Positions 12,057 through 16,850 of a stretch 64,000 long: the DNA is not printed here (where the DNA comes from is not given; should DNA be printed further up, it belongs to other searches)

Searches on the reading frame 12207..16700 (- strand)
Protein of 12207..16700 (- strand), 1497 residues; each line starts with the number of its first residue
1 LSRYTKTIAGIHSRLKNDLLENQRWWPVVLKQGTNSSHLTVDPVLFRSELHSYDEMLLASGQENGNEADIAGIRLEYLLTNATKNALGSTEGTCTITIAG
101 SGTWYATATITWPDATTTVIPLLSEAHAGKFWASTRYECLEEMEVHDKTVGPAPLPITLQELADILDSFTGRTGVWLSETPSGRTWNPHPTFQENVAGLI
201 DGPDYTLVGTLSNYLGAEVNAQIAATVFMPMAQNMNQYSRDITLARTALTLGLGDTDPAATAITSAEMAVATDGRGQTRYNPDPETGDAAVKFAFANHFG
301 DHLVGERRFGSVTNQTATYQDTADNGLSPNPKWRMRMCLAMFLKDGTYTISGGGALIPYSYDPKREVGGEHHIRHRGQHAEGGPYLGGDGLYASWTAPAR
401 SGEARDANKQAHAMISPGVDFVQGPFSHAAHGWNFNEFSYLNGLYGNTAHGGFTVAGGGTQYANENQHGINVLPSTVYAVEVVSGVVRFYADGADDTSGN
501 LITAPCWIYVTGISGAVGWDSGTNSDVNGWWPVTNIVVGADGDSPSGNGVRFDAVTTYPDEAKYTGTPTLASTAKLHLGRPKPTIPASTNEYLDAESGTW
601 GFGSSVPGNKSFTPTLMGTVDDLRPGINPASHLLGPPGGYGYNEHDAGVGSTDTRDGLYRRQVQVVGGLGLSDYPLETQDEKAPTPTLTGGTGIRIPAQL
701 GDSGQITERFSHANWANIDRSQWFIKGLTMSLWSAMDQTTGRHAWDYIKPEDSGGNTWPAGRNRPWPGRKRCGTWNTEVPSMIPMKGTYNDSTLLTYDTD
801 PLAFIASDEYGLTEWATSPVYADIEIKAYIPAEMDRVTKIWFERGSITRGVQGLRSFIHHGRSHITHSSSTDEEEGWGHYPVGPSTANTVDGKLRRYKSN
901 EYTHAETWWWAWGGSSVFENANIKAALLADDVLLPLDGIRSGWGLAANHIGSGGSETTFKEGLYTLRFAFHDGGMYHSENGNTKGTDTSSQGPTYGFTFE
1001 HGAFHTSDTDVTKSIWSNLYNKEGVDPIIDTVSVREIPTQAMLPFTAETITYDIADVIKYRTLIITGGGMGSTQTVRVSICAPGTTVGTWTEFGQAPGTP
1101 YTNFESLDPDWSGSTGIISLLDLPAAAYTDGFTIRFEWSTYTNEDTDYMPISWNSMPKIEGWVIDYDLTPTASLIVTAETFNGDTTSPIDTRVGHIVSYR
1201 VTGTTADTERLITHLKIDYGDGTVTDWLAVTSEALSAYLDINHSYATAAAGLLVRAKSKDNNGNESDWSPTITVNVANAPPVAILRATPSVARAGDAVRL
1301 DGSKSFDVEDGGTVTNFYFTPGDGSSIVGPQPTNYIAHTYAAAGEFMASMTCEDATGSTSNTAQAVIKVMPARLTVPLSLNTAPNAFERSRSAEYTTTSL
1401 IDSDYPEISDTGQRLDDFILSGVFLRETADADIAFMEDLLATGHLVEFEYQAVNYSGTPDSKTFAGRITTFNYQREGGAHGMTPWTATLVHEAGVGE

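Call 10: search_protein_families(library=pfam, proteins=[window:12207-16700:-])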
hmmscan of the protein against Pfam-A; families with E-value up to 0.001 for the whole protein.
window:12207-16700:- (1497 aa): 2 families
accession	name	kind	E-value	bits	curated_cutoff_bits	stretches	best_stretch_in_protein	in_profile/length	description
PF18911.6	PKD_4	-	1.8e-08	34.8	27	1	1278-1369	1-85/85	PKD domain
PF00801.26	PKD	-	6.6e-08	32.9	23.5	1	1285-1364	4-77/80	PKD domain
